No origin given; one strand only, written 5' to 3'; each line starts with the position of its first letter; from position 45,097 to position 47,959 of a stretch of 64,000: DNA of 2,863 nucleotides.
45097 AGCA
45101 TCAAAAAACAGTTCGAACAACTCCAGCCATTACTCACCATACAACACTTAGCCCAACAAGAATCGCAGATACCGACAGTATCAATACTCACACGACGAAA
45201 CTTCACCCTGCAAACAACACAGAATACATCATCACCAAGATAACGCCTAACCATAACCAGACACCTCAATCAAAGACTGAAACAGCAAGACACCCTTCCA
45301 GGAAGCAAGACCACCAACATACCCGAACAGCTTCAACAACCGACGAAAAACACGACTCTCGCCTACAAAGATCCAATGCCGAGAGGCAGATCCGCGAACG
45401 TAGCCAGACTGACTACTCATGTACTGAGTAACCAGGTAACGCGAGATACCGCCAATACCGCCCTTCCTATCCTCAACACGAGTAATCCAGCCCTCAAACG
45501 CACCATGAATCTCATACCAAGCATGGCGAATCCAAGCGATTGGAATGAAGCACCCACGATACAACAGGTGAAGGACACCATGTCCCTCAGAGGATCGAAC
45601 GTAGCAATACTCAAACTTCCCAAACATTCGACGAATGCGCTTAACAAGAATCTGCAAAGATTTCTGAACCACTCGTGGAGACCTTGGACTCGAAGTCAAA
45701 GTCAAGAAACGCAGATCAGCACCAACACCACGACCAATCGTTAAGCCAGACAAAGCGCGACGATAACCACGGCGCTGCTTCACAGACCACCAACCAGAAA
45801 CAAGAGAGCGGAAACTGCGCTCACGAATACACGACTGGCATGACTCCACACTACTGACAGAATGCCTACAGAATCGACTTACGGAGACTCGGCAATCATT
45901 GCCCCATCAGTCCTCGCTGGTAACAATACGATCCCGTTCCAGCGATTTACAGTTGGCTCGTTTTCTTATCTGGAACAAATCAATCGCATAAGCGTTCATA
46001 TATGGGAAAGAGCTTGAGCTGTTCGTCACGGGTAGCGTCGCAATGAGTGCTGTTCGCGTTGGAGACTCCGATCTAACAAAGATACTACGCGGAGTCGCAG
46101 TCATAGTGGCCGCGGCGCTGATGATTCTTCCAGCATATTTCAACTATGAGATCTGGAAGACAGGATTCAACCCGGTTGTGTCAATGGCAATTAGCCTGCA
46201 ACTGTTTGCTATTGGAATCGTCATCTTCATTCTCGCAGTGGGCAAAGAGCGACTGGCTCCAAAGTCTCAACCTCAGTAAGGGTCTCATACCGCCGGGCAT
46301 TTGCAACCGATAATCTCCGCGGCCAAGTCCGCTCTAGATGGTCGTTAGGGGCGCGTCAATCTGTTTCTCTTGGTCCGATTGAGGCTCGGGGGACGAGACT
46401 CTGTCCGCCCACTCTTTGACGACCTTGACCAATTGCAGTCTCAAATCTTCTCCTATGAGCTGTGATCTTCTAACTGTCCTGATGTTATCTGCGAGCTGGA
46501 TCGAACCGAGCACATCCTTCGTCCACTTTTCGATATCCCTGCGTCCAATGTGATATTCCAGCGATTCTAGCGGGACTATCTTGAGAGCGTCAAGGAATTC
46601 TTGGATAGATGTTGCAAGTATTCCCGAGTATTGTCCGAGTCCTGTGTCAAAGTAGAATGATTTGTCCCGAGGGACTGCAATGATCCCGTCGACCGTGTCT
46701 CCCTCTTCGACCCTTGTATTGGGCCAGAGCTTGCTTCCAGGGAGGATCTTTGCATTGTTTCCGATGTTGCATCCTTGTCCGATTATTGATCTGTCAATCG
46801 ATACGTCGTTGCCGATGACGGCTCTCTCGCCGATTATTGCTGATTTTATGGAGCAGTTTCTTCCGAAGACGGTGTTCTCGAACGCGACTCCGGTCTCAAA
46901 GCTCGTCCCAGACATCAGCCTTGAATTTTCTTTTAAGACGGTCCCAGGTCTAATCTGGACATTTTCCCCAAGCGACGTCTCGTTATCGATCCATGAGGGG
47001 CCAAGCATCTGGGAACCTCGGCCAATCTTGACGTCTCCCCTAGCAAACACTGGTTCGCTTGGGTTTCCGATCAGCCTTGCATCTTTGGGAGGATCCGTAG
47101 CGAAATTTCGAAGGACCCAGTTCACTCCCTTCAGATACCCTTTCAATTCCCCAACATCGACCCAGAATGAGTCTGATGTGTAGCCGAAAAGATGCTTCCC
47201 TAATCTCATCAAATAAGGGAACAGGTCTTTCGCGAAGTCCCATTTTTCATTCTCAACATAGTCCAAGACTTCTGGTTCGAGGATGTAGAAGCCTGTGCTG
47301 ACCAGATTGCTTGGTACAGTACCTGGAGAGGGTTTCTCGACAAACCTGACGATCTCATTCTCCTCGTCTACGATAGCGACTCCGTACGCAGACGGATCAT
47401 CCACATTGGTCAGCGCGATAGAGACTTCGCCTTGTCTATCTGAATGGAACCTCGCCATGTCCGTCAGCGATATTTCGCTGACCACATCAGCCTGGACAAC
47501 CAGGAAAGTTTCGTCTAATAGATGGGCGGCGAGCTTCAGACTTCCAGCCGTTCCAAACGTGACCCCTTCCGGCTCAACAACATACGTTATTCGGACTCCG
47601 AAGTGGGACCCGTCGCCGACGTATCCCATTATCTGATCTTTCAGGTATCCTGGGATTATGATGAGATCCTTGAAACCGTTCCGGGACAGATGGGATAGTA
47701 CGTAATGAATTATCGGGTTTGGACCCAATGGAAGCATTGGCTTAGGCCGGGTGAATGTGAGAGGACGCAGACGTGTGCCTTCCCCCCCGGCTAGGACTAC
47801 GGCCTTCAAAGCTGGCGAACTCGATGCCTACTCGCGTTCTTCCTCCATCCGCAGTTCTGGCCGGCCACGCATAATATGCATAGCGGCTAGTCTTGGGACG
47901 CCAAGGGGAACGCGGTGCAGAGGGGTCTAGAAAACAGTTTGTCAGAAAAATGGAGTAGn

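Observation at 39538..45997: About 6.5-kb compositionally distinct island beginning at the trmI stop: frameshifted tyrosine integrase, HNH nuclease and a set of small membrane/zinc-ribbon ORFs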

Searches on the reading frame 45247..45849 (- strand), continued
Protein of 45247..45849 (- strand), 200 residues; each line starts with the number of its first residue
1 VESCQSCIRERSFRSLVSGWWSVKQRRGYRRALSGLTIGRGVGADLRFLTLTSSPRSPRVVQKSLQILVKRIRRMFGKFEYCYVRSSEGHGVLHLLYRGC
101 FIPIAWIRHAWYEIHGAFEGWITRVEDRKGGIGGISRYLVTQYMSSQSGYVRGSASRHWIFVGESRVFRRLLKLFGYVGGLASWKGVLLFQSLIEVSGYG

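Call 82: predict_structure(alignment_id=A3)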
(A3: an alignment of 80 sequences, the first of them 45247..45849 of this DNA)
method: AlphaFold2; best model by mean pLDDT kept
length: 200 residues; sequences in the alignment: 80
mean_pLDDT: 91.2   pTM: 0.85
mean pLDDT of the five models: 91.2, 89.8, 89.4, 88.2, 87.7
residues with pLDDT >= 90: 166; 70-90: 13; 50-70: 18; < 50: 3
segments of 3 or more residues with pLDDT < 50: 1-3
pLDDT, mean of each block of 10 residues (from residue 1): 57 63 93 97 97 95 97 98 96 97 98 97 88 93 85 96 98 95 97 88
secondary structure, 60 per line:
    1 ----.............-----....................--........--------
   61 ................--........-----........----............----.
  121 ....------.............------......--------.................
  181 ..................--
elements in order: H5-17 H23-42 E45-52 H61-76 E79-86 E92-99 H104-115 E120-124 H131-143 E150-155 H164-198
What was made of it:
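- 45247..45849 (-): Rolling-circle replication initiator (Rep, 200 aa), intact. The AlphaFold2 model has pLDDT 91 (call 82).
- On HUH-superfamily rolling-circle initiator (PF23343 REP_ORF2-G2P clade): The model has pLDDT 91.2 (call 82).
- Tried and rejected: Rebuilding with 80 sequences solved this (call 82).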

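Call 86: fold_search(model_id=the predicted structure, library=pdb)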
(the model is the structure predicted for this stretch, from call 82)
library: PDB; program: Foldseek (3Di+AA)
matches with E <= 10: 1270; with E <= 0.001: 0
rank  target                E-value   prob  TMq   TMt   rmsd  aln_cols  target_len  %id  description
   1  2x3g                  1.5e-03  1.00  0.38  0.59   3.9       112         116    9  Crystal Structure of the hypothetical protein ORF119 from Sulfolobus islandicus rod-shaped virus 1 (released 2010-07-21)
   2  1pbu_MODEL_1_A        1.9e-02  0.96  0.39  0.46   8.5       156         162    9  Solution structure of the C-terminal domain of the human eEF1Bgamma subunit (released 2003-07-15)
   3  4zo0_A                2.2e-02  0.91  0.36  0.36  11.9       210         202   10  X-ray Structure of AAV-2 Origin Binding Domain (released 2015-10-07)
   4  4u87_A                2.2e-02  0.84  0.35  0.36   9.1       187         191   10  Crystal structure of the Ba-soaked C2 crystal form of pMV158 replication initiator RepB (P3221 space group) (released 2015-08-26)
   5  2v50_A                2.4e-02  0.75  0.24  0.07  18.4       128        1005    8  The Missing Part of the Bacterial MexAB-OprM System: Structural determination of the Multidrug Exporter MexB (released 2009-05-19)
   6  5byg_B                2.4e-02  0.63  0.28  0.28  14.3       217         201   12  X-ray structure of AAV2 OBD-AAVS1 complex 2:1 (released 2015-09-23)
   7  9a9s_A                3.6e-02  0.98  0.37  0.19   5.1       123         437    8  Human elongation factor 1  complex (released 2025-07-30)
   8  2v50_D                3.6e-02  0.69  0.24  0.07  18.6       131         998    8  The Missing Part of the Bacterial MexAB-OprM System: Structural determination of the Multidrug Exporter MexB (released 2009-05-19)
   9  1ygy_A                4.0e-02  0.98  0.30  0.12   3.3        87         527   13  Crystal Structure of D-3-Phosphoglycerate dehydrogenase From Mycobacterium tuberculosis (released 2005-01-25)
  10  8f4r_B                4.0e-02  0.51  0.24  0.06  17.7       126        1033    9  Gentamicin bound aminoglycoside efflux pump AcrD (released 2022-12-28)
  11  6q1m                  4.3e-02  0.91  0.33  0.49   5.2       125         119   16  Crystal structure of the wheat dwarf virus Rep domain (released 2019-12-11)
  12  3dc2_B                4.5e-02  0.97  0.29  0.12   3.5        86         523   13  Crystal structure of serine bound D-3-phosphoglycerate dehydrogenase from Mycobacterium tuberculosis (released 2008-07-22)
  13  5dcx_H                4.5e-02  0.89  0.37  0.37  10.7       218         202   10  Structural studies of AAV2 Rep68 reveal a partially structured linker and compact domain conformation (released 2015-09-23)
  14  6xb8_A                4.5e-02  0.77  0.35  0.34  11.3       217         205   11  Adeno-Associated Virus Origin Binding Domain in complex with ssDNA (released 2020-12-09)
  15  2wvd_D                4.8e-02  0.89  0.31  0.42  10.8       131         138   14  Structural and mechanistic insights into Helicobacter pylori NikR function (released 2010-01-19)
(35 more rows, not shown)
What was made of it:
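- On HUH-superfamily rolling-circle initiator (PF23343 REP_ORF2-G2P clade): The top PDB hits are SIRV1 Rep, AAV Rep, RepB, geminivirus and circovirus Reps and TnpA, but E >= 1.5e-3 (call 86).
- PDB fold matches are weak (best E = 1.5e-3; call 86).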

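Call 93: fold_search(model_id=the predicted structure, library=viral)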
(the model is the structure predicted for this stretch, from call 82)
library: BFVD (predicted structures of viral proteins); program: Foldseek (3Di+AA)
matches with E <= 10: 1410; with E <= 0.001: 161
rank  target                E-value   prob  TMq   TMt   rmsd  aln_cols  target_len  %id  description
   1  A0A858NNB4            1.1e-06  1.00  0.46  0.31   6.0       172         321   17  (no name in the UniProt tables at hand)
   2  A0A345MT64            1.2e-06  1.00  0.47  0.45   6.7       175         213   17  (no name in the UniProt tables at hand)
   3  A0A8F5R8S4            1.5e-06  1.00  0.53  0.41   8.0       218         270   17  (no name in the UniProt tables at hand)
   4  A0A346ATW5            1.7e-06  1.00  0.51  0.36   5.9       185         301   16  (no name in the UniProt tables at hand)
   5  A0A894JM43            2.3e-06  1.00  0.47  0.34   5.8       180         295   17  (no name in the UniProt tables at hand)
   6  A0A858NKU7            3.7e-06  1.00  0.46  0.35   6.3       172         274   19  (no name in the UniProt tables at hand)
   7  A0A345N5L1            4.2e-06  1.00  0.51  0.49   6.0       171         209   16  (no name in the UniProt tables at hand)
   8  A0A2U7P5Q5            4.2e-06  1.00  0.51  0.24   6.5       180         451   19  (no name in the UniProt tables at hand)
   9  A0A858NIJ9            4.5e-06  1.00  0.44  0.34   6.1       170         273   22  (no name in the UniProt tables at hand)
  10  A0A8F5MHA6            4.7e-06  1.00  0.50  0.38   6.8       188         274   21  (no name in the UniProt tables at hand)
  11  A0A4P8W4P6            4.7e-06  1.00  0.49  0.38   7.1       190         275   11  (no name in the UniProt tables at hand)
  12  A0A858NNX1            5.0e-06  1.00  0.47  0.37   6.1       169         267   17  (no name in the UniProt tables at hand)
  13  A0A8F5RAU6            5.7e-06  1.00  0.50  0.28   7.8       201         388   14  Replication initiator protein [Microvirus mar5]
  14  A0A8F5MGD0            6.4e-06  1.00  0.54  0.43   3.9       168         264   18  (no name in the UniProt tables at hand)
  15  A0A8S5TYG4            7.6e-06  1.00  0.42  0.26   9.1       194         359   20  Replication associated protein [Siphoviridae sp. ctDsE1]
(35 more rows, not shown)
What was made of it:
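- On HUH-superfamily rolling-circle initiator (PF23343 REP_ORF2-G2P clade): There are 161 BFVD hits at E <= 1e-3, and the named ones are Microvirus Reps (call 93).
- Closest known: pC194 / phiX174-gpA / Microviridae-type HUH initiators and their CTTGATA origins. Same: The best structural matches in the viral library are Microvirus replication initiators (call 93).
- The closest fold matches in the viral library are Microviridae Reps (call 93).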

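Call 99: search_protein_families(library=phrogs, max_evalue=0.01, proteins=[L146:3038-3445:+, L146:2155-2646:+, L146:2660-3001:+, L146:147-530:+, L146:442-930:+, L146:1434-2129:+, L001:2456-3052:+, L001:3979-4863:-])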
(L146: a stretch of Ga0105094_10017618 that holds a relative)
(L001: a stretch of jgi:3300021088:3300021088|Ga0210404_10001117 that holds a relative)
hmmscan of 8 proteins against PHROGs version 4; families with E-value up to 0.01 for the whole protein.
L146:3038-3445:+ (135 aa): 0 families

L146:2155-2646:+ (163 aa): 0 families

L146:2660-3001:+ (113 aa): 0 families

L146:147-530:+ (127 aa): 0 families

L146:442-930:+ (162 aa): 0 families

L146:1434-2129:+ (231 aa): 1 family
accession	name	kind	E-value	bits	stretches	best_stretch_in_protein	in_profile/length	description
phrog_3419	-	DNA, RNA and nucleotide metabolism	1.5e-07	32.2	1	18-137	89-214/289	rolling circle DNA replication initiation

L001:2456-3052:+ (198 aa): 0 families

L001:3979-4863:- (294 aa): 1 family
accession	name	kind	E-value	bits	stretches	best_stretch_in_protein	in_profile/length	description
phrog_32765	-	unknown function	8e-08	33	1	23-127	42-143/311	-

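Call 100: search_protein_families(library=padloc, max_evalue=0.01, proteins=[window:45247-45849:-])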
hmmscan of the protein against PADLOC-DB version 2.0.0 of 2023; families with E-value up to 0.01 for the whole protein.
window:45247-45849:- (200 aa): 0 families

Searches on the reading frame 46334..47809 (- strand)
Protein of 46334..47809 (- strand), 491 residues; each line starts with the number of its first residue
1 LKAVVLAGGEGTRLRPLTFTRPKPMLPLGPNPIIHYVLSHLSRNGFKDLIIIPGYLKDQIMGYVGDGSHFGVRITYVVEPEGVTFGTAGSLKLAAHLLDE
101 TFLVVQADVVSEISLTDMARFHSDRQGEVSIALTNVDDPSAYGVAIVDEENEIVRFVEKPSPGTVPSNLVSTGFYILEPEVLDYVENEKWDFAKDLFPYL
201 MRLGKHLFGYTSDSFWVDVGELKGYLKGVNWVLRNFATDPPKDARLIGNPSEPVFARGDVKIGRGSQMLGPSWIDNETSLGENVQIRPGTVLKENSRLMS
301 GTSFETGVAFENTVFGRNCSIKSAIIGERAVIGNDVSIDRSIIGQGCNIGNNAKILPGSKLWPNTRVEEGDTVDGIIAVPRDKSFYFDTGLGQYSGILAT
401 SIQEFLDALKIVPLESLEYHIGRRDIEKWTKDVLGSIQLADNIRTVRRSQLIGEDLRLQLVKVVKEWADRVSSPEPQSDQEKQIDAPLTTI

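Call 68: search_protein_families(library=ncbifam, max_evalue=0.1, proteins=[window:46334-47809:-])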
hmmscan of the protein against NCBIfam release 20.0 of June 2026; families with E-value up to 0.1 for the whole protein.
window:46334-47809:- (491 aa): 51 families (the best 25 are shown)
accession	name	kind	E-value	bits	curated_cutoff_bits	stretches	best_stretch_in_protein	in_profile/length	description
NF052502.1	man1P_GTase_Rv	exception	2.6e-64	217.3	440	2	2-239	2-237/352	mannose-1-phosphate guanylyltransferase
TIGR03992.1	Arch_glmU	subfamily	1.6e-55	188.6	292.1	1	1-354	1-332/393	bifunctional sugar-1-phosphate nucleotidylyltransferase/acetyltransferase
TIGR01208.1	rmlA_long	equivalog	1.5e-47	162.2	320.25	1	2-327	1-326/353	glucose-1-phosphate thymidylyltransferase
NF041313.1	UDPGP_AglF_Halo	equivalog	5.3e-35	121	400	1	1-183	1-180/234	UTP--glucose-1-phosphate uridylyltransferase AglF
NF041173.1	Sug_nt_acttase_Thmprot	equivalog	5.7e-34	117.7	600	1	1-333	1-328/405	bifunctional sugar-1-phosphate nucleotidylyltransferase/acetyltransferase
TIGR02091.1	glgC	equivalog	3.2e-33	115.3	424.9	1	3-355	3-362/364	glucose-1-phosphate adenylyltransferase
NF045761.1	NAMPUrTaseMurU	equivalog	6.5e-33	114.5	250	1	1-222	1-217/226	N-acetylmuramate alpha-1-phosphate uridylyltransferase MurU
NF003670.0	PRK05293.1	equivalog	1.2e-30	106.7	470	1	3-355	7-358/382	glucose-1-phosphate adenylyltransferase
TIGR02623.1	G1P_cyt_trans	equivalog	4.5e-29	101.7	300.25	1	1-222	1-235/255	glucose-1-phosphate cytidylyltransferase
NF049965.1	GlMnHpPGnyltfHddC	equivalog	3.1e-25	89.1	300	1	1-198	1-189/221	D-glycero-D-manno-heptose 1-phosphate guanosyltransferase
TIGR01173.1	glmU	equivalog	2.9e-24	85.7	366.85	2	1-181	1-176/452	bifunctional UDP-N-acetylglucosamine diphosphorylase/glucosamine-1-phosphate N-acetyltransferase GlmU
NF002023.0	PRK00844.1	subfamily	3.2e-24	85.5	458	1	3-355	9-381/408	glucose-1-phosphate adenylyltransferase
NF001947.0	PRK00725.1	subfamily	9.3e-24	84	470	2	3-227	19-282/426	glucose-1-phosphate adenylyltransferase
TIGR01207.1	rmlA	equivalog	2.2e-23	82.8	360.65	1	2-186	1-184/286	glucose-1-phosphate thymidylyltransferase RfbA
TIGR01099.1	galU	equivalog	2.6e-22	79.6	326.8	2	76-193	98-222/261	UTP--glucose-1-phosphate uridylyltransferase GalU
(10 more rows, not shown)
